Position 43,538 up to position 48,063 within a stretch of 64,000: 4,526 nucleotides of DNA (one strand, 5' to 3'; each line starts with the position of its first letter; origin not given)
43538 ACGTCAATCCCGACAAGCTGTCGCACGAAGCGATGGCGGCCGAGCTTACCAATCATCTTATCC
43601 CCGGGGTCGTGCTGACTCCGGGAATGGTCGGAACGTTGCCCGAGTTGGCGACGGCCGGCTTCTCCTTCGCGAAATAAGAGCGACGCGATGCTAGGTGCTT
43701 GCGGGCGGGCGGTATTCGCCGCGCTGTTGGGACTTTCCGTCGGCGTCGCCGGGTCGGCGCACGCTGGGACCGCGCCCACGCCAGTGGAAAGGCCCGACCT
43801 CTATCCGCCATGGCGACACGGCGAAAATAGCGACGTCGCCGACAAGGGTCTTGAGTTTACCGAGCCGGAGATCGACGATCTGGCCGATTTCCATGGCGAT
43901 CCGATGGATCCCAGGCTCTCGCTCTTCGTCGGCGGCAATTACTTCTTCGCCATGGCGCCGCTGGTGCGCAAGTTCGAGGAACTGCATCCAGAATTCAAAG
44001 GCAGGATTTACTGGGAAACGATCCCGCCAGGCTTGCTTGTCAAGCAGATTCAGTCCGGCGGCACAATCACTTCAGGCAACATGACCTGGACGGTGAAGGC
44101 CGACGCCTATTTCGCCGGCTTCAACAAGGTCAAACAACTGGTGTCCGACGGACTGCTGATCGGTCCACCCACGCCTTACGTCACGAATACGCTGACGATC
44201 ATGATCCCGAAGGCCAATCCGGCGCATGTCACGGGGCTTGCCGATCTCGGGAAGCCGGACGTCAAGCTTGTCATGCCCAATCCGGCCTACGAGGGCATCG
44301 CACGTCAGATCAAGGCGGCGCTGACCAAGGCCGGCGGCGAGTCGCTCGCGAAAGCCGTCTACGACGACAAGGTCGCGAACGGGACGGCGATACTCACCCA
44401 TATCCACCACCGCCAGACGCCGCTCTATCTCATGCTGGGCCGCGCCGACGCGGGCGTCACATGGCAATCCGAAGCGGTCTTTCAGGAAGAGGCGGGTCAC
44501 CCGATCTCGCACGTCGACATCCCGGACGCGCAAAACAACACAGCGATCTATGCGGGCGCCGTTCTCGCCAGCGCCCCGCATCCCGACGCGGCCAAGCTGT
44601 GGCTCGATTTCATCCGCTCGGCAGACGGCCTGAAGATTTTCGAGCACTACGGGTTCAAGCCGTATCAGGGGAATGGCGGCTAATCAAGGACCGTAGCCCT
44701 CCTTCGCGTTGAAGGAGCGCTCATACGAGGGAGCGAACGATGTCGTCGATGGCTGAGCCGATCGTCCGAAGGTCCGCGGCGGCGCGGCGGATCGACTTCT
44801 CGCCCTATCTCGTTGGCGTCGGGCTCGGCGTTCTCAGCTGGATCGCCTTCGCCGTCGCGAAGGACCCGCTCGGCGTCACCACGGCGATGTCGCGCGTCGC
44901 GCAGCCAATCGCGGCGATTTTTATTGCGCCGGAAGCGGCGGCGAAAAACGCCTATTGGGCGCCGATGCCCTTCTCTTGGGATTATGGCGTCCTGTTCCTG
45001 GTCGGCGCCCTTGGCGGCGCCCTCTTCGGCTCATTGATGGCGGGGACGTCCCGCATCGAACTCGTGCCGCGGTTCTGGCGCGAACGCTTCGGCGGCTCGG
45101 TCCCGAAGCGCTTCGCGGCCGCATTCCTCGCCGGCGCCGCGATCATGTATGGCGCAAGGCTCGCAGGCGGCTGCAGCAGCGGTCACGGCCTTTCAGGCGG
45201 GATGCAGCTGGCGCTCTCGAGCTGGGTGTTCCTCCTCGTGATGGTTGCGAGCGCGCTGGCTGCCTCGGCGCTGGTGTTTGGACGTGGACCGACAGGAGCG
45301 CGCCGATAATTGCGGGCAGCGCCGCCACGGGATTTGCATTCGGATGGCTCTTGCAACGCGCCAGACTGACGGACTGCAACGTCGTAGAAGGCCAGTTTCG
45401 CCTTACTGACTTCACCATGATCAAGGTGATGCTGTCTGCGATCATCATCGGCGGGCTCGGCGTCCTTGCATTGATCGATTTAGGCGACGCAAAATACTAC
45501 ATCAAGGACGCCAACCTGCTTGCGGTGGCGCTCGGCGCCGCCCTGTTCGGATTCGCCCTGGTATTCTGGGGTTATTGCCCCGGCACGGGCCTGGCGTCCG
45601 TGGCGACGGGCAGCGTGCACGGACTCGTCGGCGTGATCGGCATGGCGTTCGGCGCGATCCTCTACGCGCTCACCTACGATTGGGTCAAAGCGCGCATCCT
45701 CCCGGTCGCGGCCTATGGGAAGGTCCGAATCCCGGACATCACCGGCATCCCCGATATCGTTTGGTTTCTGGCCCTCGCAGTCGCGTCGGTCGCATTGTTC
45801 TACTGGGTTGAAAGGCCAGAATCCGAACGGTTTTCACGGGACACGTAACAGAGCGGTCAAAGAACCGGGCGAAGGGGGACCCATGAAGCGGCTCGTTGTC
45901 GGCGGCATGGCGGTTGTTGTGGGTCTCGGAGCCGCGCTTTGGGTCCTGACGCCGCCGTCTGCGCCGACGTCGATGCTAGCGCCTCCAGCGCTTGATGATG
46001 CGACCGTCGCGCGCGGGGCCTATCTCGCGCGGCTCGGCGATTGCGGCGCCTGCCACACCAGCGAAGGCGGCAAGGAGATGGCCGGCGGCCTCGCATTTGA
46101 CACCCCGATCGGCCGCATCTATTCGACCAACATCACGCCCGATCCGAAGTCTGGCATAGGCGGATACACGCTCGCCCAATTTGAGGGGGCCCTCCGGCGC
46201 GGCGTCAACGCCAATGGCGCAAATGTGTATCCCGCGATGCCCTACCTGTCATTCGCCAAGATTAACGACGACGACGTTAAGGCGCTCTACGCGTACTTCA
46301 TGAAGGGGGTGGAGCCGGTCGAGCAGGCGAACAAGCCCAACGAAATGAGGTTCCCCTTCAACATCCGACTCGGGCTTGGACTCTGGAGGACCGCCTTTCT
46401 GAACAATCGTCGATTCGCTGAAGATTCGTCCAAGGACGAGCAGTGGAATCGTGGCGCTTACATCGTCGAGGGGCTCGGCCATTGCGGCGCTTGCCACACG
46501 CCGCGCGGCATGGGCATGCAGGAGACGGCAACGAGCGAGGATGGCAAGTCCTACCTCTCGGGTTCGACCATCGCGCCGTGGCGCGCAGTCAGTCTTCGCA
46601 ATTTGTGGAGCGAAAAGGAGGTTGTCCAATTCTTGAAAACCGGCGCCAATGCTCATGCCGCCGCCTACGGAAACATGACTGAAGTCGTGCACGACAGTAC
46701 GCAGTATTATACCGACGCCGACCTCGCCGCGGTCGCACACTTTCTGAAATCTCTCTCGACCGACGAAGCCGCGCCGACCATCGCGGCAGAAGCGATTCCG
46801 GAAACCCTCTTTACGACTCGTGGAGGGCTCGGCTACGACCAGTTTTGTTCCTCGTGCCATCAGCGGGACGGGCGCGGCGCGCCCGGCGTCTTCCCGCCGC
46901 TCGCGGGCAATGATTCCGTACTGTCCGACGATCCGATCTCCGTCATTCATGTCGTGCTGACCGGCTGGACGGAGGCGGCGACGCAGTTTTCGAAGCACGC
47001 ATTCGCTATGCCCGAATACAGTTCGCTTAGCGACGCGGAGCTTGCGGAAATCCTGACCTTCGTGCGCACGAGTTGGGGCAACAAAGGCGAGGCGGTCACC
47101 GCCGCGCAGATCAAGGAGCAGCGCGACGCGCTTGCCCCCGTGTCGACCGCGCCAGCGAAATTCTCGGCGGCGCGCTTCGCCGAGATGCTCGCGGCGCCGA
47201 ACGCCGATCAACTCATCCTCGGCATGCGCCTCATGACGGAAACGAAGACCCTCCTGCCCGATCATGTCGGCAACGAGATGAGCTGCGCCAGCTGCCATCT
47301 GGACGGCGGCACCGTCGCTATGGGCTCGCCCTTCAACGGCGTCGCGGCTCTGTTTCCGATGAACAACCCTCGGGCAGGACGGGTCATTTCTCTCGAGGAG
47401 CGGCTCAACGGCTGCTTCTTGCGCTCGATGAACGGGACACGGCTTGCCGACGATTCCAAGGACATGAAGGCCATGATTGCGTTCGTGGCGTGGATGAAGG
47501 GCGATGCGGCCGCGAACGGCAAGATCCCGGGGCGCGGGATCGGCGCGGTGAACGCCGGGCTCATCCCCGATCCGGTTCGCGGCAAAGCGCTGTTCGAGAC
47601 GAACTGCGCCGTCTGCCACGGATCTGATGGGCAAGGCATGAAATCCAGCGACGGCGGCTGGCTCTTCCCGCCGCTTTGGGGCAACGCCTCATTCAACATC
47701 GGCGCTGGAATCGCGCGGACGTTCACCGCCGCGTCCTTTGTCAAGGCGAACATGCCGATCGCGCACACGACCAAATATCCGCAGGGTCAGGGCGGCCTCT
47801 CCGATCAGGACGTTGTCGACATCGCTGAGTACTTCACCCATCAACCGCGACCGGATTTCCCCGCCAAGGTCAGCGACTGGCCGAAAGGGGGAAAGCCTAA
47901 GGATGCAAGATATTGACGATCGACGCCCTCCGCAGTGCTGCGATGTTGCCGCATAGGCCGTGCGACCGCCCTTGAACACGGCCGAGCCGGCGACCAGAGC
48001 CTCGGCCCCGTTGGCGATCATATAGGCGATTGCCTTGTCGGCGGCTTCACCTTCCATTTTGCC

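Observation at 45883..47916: Triheme dehydrogenase-type cytochrome fused to TsdA: possible alternative thiosulfate:quinone oxidoreductase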

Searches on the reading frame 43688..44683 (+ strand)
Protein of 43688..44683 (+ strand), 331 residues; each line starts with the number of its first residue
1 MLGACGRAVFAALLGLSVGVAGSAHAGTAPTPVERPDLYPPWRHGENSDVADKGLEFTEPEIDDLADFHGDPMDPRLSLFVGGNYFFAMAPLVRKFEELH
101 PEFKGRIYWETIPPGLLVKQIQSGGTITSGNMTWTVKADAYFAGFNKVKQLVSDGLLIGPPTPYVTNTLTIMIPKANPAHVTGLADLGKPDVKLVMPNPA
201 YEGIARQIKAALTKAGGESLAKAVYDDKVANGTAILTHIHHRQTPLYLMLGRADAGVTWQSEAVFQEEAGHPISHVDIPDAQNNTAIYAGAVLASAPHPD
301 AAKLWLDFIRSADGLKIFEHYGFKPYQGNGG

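Call 14: search_protein_families(library=pfam, proteins=[window:43688-44683:+], max_evalue=0.001)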
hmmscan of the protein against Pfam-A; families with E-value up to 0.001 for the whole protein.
window:43688-44683:+ (331 aa): 2 families
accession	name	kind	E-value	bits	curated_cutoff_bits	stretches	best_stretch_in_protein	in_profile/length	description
PF13531.11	SBP_bac_11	-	3e-49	168.3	25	1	77-324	1-227/227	Bacterial extracellular solute-binding protein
PF01547.30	SBP_bac_1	-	0.00077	20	26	0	250-314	227-305/307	Bacterial extracellular solute-binding protein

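Call 67: search_protein_families(library=ncbifam, proteins=[window:43688-44683:+], max_evalue=0.001)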
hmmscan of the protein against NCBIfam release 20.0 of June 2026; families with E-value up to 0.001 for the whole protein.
window:43688-44683:+ (331 aa): 7 families
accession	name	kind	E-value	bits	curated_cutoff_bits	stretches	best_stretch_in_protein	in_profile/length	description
TIGR01256.1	modA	equivalog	3.9e-08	33.5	62.5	1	137-322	42-217/217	molybdate ABC transporter substrate-binding protein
TIGR00971.1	3a0106s03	subfamily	1.5e-05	24.4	155.5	1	162-263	99-204/315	sulfate ABC transporter substrate-binding protein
NF002918.0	PRK03537.1-4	equivalog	1.9e-05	24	288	1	228-325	150-245/246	molybdate ABC transporter substrate-binding protein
NF008106.0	PRK10852.1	subfamily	2.2e-05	23.6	308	1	163-210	117-163/338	thiosulfate ABC transporter substrate-binding protein CysP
TIGR03261.1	phnS2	equivalog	0.00012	21.3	392.75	1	182-320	144-281/334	putative 2-aminoethylphosphonate ABC transporter substrate-binding protein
NF002917.0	PRK03537.1-3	equivalog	0.00055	19.2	264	0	251-325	191-263/267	molybdate ABC transporter substrate-binding protein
NF002919.0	PRK03537.1-6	equivalog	0.00072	19.1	482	0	247-326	195-273/275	molybdate ABC transporter substrate-binding protein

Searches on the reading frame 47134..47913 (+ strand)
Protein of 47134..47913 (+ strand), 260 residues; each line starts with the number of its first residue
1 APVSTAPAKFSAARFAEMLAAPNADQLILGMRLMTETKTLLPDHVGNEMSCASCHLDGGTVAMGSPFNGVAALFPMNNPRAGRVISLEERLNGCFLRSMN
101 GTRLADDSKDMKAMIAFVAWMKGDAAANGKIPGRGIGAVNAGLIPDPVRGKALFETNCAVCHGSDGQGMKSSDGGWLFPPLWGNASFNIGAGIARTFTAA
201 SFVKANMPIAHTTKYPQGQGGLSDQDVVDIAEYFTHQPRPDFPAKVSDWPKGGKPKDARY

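Call 16: search_solved_structures(query=window:47134-47913:+, max_evalue=0.001, show_alignments=5)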
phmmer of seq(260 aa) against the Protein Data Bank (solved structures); distinct sequences matched with E-value up to 0.001: 20.
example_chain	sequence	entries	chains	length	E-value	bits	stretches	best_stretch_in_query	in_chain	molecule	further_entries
4wqc_A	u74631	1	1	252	4.4e-51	177.1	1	24-248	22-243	Thiosulfate dehydrogenase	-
4v2k_A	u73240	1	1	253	2.7e-50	174.5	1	24-248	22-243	THIOSULFATE DEHYDROGENASE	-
4wq7_A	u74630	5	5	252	2.8e-50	174.5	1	24-248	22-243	Thiosulfate dehydrogenase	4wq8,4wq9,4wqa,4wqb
4wqd_A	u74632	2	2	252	3.4e-50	174.2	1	24-248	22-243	Thiosulfate dehydrogenase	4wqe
5lo9_A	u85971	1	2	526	1.1e-34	123.3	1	9-243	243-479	Cytochrome C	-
2c1d_A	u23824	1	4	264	6.7e-08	35.5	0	47-134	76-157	SOXA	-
8smr_G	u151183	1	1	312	3.1e-06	30.1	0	147-170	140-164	Cbb3-type cytochrome c oxidase subunit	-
1h31_A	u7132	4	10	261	5e-06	29.4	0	30-122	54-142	DIHEME CYTOCHROME C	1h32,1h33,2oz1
7rh5_O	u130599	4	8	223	1.5e-05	27.9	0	130-180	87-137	Cytochrome bc1 complex cytochrome c subunit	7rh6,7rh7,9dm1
6hwh_M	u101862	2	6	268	1.8e-05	27.6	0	130-180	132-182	Cytochrome bc1 complex cytochrome c subunit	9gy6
8ovc_O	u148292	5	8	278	2e-05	27.4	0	130-180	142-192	Cytochrome bc1 complex cytochrome c subunit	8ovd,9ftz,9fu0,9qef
6xkw_p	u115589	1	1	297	2.3e-05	27.2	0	149-214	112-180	Cbb3-type cytochrome c oxidase subunit CcoP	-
6adq_C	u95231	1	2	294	2.5e-05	27.1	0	130-180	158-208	Cytochrome bc1 complex cytochrome c subunit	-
8snh_G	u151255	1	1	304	2.7e-05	27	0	142-170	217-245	Cbb3-type cytochrome c oxidase subunit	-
6xkx_p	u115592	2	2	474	9.2e-05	25.3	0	149-214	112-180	Cbb3-type cytochrome c oxidase subunit CcoP,Cytochrome c-type cyt cy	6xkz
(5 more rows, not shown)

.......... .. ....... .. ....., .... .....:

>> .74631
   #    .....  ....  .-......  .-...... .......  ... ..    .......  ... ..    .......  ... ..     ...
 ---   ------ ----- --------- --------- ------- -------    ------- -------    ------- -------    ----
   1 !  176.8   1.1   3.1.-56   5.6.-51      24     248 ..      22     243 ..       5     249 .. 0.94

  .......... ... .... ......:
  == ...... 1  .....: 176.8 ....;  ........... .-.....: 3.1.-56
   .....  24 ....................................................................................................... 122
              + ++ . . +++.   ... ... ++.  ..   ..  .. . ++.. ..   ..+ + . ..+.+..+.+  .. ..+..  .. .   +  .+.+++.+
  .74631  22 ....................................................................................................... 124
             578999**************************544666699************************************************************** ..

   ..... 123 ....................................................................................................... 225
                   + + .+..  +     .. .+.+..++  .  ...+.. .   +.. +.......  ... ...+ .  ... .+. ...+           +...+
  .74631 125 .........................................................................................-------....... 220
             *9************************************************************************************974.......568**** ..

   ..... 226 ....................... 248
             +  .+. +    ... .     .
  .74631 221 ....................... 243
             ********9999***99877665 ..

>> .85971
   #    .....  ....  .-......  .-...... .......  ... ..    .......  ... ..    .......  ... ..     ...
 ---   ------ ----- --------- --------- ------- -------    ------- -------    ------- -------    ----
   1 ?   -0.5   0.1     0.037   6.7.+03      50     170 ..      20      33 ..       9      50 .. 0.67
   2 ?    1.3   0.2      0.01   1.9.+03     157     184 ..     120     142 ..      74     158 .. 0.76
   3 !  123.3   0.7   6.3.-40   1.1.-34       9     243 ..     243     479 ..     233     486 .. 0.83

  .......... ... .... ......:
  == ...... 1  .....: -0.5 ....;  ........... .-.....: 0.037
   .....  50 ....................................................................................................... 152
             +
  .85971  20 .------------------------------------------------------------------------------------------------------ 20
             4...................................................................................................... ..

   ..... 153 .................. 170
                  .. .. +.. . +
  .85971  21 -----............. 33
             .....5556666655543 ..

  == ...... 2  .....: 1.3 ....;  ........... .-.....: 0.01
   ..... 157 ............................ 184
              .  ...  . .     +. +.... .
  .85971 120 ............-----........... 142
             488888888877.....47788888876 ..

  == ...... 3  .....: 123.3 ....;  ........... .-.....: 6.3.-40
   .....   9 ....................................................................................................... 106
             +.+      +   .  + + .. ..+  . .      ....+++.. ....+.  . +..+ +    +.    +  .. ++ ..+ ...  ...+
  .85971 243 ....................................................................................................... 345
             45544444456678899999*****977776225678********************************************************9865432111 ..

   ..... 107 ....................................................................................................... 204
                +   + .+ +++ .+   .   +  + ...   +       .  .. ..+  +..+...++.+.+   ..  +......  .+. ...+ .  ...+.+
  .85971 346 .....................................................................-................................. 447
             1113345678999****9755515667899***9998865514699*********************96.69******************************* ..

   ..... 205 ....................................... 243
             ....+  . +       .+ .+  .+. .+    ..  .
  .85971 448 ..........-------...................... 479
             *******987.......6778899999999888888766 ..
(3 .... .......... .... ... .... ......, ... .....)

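Call 53: find_homologous_proteins(query=window:47176-47913:+, max_evalue=1e-20)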
Query seq(246 aa) (246 aa): 386 proteins with E <= 1e-20 among 1180 candidates; the best 120 are listed.
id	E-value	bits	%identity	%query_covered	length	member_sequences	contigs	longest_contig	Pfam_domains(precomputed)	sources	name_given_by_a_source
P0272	1.3e-122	426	72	99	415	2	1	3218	PF21342.3,PF13442.12,PF00034.27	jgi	jgi:thiosulfate dehydrogenase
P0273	8.6e-120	417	70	100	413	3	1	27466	PF21342.3,PF13442.12,PF00034.27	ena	-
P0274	7.7e-112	391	67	100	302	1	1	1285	PF21342.3,PF13442.12,PF00034.27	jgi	jgi:thiosulfate dehydrogenase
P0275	3.9e-104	366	63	100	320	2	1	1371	PF21342.3,PF13442.12,PF00034.27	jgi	-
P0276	6.0e-104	365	61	100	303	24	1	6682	PF21342.3,PF13442.12,PF00034.27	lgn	-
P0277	1.7e-103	364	62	100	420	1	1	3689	PF21342.3,PF13442.12,PF00034.27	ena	-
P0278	3.4e-103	363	61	100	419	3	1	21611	PF21342.3,PF13442.12,PF00034.27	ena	-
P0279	4.7e-103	362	63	99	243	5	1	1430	PF21342.3,PF13442.12,PF00034.27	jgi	-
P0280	8.8e-103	361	62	100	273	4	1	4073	PF21342.3,PF13442.12,PF00034.27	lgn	-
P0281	1.0e-102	361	59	100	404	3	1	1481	PF21342.3,PF13442.12,PF00034.27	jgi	jgi:thiosulfate dehydrogenase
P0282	4.0e-102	359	61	100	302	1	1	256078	PF21342.3,PF13442.12,PF00034.27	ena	-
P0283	4.4e-102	359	62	100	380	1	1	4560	PF21342.3,PF13442.12,PF00034.27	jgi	jgi:thiosulfate dehydrogenase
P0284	3.7e-101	356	59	100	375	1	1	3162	PF21342.3,PF13442.12,PF00034.27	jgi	jgi:thiosulfate dehydrogenase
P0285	1.3e-100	354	61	100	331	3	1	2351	PF21342.3,PF13442.12,PF00034.27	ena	-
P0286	5.0e-100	352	59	100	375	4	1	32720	PF21342.3,PF13442.12,PF00034.27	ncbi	-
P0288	7.5e-100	352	59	100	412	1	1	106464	PF21342.3,PF13442.12,PF00034.27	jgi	jgi:thiosulfate dehydrogenase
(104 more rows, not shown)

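Call 59: find_encoding_contigs(protein=P0288, flank=6000, max_places=2)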
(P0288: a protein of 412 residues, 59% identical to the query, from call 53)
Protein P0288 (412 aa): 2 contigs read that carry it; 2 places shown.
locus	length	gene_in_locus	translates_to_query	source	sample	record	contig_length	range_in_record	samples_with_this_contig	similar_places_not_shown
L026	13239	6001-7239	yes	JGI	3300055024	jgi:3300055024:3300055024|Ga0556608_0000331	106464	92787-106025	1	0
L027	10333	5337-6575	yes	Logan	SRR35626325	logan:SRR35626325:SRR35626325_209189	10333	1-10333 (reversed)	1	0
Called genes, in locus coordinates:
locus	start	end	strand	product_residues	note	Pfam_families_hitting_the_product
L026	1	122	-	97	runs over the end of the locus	PF04025:RemA-like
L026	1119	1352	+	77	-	PF13711:DUF4160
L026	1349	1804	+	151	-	PF10387:DUF2442 (weak), PF13560:HTH_31 (weak)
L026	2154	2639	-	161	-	PF05685:Uma2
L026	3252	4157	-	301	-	PF00126:HTH_1, PF03466:LysR_substrate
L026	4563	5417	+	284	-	PF13189:Cytidylate_kin2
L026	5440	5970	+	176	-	PF02635:DsrE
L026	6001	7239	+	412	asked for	PF13442:Cytochrome_CBB3 (weak), PF21342:SoxA-TsdA_cyt-c, PF13442:Cytochrome_CBB3 (weak), PF00034:Cytochrom_C (weak)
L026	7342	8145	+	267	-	PF09719:C_GCAxxG_C_C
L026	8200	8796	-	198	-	PF02457:DAC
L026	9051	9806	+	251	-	PF03734:YkuD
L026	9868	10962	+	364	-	PF21277:T6SS_VgrG3-like_C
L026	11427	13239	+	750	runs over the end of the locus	?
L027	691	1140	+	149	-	PF10387:DUF2442 (weak), PF13560:HTH_31 (weak)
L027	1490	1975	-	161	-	PF05685:Uma2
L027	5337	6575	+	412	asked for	PF13442:Cytochrome_CBB3 (weak), PF21342:SoxA-TsdA_cyt-c, PF13442:Cytochrome_CBB3 (weak), PF00034:Cytochrom_C (weak)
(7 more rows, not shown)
